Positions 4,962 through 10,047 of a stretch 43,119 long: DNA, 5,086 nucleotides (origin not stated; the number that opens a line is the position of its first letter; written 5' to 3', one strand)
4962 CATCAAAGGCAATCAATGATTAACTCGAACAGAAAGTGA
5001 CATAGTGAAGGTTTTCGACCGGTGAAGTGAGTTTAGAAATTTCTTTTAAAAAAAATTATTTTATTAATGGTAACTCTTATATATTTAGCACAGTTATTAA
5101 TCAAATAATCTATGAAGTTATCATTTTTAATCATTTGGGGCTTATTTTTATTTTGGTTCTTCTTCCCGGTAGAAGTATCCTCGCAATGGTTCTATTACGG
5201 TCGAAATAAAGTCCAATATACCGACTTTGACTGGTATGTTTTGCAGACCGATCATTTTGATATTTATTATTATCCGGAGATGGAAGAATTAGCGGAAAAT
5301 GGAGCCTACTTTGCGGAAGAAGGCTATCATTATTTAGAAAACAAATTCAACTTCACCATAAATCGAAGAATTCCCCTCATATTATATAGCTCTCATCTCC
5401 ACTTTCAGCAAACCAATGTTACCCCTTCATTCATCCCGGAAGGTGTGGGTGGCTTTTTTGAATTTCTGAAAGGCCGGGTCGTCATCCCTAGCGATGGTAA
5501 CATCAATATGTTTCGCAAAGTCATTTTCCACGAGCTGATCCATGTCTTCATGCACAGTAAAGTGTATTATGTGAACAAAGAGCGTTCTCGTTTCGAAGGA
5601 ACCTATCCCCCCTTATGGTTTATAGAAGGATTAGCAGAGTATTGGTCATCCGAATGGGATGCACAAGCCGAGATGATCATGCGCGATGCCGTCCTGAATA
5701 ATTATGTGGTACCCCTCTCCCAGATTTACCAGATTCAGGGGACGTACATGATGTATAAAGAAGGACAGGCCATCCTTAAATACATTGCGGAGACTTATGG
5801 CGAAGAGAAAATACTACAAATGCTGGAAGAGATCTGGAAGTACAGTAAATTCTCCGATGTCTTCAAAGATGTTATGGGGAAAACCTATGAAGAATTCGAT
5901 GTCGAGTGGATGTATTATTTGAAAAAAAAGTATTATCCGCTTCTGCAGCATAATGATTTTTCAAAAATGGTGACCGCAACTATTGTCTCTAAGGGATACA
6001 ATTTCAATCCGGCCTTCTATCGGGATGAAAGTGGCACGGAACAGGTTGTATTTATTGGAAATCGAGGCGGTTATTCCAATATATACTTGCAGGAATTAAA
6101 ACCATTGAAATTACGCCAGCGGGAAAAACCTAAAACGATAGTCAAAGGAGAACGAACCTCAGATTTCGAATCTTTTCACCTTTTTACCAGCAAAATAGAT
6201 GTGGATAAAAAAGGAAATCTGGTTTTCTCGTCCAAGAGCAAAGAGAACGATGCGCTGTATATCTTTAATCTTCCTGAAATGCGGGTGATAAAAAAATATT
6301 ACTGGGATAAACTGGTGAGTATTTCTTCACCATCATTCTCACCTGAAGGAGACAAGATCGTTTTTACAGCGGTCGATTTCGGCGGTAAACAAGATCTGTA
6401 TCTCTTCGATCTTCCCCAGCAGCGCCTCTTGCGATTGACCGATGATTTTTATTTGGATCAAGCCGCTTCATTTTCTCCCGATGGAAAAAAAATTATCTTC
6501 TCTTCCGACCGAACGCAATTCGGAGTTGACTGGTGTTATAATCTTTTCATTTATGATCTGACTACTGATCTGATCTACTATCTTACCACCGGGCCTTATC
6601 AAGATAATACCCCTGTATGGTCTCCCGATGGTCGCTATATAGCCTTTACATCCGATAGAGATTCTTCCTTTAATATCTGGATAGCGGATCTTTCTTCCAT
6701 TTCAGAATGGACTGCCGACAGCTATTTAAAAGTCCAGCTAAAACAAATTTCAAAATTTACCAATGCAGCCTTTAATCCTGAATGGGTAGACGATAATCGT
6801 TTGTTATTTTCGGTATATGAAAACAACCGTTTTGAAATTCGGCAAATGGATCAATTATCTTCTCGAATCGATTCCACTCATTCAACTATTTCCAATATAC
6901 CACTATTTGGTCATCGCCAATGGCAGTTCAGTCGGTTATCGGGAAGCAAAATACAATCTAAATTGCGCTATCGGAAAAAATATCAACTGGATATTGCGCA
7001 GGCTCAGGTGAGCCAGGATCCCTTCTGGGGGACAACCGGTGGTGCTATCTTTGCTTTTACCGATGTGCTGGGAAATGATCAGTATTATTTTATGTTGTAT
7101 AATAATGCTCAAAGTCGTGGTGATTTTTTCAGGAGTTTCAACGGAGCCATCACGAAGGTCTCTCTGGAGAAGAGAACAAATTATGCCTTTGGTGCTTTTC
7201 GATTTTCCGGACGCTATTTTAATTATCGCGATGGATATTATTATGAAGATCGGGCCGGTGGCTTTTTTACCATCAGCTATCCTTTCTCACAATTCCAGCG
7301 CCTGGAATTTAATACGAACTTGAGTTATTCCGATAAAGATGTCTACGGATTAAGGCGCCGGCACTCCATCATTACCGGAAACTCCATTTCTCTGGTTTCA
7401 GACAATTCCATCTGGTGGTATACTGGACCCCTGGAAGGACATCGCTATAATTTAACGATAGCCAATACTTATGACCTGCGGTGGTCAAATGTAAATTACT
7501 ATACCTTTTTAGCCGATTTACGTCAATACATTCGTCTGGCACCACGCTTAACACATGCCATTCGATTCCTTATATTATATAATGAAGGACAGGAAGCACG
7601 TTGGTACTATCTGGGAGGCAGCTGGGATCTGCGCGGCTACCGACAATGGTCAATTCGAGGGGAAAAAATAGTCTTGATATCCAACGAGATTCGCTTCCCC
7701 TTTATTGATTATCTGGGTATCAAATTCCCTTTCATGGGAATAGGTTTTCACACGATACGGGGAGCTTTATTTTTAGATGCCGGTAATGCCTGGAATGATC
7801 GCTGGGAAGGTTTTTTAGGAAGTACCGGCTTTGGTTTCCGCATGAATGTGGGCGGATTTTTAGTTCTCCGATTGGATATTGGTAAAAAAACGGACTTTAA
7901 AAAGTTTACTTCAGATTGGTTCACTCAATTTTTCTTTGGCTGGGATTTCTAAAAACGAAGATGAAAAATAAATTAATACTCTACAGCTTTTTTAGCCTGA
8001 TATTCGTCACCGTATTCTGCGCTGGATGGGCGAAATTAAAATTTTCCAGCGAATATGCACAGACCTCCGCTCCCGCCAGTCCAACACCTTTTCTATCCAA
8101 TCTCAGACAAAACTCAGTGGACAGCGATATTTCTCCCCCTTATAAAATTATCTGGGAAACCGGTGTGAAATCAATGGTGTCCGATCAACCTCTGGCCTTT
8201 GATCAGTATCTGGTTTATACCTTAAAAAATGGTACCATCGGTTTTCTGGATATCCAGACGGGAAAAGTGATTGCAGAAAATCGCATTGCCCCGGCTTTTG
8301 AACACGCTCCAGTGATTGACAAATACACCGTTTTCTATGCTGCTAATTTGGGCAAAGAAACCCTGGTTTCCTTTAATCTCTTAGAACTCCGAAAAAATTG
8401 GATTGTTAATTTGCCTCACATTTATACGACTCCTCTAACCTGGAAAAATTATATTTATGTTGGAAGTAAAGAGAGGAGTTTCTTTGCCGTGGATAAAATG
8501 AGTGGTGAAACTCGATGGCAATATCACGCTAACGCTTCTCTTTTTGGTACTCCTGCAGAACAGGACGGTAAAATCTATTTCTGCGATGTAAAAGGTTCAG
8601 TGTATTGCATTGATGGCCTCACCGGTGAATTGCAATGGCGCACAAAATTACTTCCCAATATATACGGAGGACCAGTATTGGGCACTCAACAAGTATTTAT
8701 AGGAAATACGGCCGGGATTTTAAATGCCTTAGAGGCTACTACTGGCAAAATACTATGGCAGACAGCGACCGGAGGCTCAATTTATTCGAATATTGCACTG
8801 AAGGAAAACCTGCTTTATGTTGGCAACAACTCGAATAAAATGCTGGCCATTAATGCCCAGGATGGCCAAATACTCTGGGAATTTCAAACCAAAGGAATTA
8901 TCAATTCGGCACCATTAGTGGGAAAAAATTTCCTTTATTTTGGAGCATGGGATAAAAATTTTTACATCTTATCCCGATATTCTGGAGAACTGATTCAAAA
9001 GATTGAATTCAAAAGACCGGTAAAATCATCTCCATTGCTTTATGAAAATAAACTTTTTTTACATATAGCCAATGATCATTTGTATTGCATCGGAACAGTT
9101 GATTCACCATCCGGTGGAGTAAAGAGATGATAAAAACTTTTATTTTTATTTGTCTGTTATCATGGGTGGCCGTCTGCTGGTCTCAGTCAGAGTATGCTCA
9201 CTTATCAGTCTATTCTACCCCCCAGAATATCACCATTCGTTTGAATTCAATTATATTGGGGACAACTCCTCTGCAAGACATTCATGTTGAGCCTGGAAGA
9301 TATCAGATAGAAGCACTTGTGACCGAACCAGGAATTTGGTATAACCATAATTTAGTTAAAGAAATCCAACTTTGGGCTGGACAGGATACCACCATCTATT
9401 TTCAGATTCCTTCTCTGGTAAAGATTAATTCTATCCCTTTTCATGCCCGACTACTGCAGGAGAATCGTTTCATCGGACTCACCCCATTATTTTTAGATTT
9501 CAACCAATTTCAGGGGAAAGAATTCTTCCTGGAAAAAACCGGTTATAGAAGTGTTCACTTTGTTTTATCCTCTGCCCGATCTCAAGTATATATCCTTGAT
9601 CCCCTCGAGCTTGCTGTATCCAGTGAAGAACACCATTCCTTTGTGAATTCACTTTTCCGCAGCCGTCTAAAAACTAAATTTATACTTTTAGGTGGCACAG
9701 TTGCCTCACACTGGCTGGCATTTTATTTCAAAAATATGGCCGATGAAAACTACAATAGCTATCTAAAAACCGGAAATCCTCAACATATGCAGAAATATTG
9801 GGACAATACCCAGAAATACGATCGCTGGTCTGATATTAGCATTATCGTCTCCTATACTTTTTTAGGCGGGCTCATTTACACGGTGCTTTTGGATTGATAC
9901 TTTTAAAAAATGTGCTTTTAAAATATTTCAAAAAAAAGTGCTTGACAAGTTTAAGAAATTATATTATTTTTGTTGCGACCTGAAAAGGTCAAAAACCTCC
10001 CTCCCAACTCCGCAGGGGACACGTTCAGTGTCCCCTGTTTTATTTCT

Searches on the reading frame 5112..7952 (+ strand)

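Call 19: search_protein_families(library=pfam, proteins=[window:5112-7952:+], max_evalue=0.001)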
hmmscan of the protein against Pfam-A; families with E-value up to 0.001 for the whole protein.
window:5112-7952:+ (946 aa): 4 families
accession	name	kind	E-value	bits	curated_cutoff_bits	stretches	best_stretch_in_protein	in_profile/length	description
PF07676.18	PD40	-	9.8e-19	67.3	20.9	2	491-524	4-38/38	WD40-like Beta Propeller Repeat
PF13485.12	Peptidase_MA_2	-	4.1e-11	43.5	32.4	1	85-271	19-200/201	Peptidase MA superfamily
PF00930.27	DPPIV_N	-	4.3e-08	32.7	22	1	455-528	1-71/354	Dipeptidyl peptidase IV (DPP IV) N-terminal region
PF25174.1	Beta-prop_THOC3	-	0.00027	20.5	305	0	500-583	93-162/272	THOC3 beta-propeller domain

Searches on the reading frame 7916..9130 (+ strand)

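Call 19: search_protein_families(library=pfam, proteins=[window:7916-9130:+], max_evalue=0.001)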
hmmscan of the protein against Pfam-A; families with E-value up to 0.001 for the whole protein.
window:7916-9130:+ (404 aa): 5 families
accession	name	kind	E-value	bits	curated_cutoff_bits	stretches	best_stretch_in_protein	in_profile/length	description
PF13570.13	Beta-prop_ACSF4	-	2.8e-44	152.3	133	2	258-393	20-161/329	Beta-alanine-activating enzyme, beta-propeller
PF13360.13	PQQ_2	-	6.2e-34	118.1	27.6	2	226-360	2-141/233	Outer membrane protein assembly factor BamB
PF01011.28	PQQ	-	4.4e-13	49.2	26.7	1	211-330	51-147/595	Glucose/ethanol/alcohol dehydrogenase, beta-propeller domain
PF25292.1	Beta-prop_CGLA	-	9.1e-05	22.5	26.8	0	309-366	56-115/316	Lambda-carrageenase beta-propeller domain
PF25293.1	Beta-prop_EMC1_N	-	0.0001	22.5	34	1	257-335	31-114/219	EMC1 N-terminal beta-propeller domain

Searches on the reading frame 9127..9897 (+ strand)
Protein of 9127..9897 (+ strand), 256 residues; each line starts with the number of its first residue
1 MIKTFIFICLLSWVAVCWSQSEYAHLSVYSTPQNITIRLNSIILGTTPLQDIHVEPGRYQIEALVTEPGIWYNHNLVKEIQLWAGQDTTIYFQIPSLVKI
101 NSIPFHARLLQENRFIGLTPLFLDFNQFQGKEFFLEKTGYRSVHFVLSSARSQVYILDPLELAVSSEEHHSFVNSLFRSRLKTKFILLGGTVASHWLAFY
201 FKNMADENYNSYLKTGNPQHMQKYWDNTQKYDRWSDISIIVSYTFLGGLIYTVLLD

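Call 19: search_protein_families(library=pfam, proteins=[window:9127-9897:+], max_evalue=0.001)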
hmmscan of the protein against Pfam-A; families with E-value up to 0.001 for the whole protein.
window:9127-9897:+ (256 aa): 1 family
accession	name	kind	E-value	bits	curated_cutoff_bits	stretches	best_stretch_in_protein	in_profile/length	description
PF08308.17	PEGA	-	4.5e-06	26.9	20.8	1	25-91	3-64/71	PEGA domain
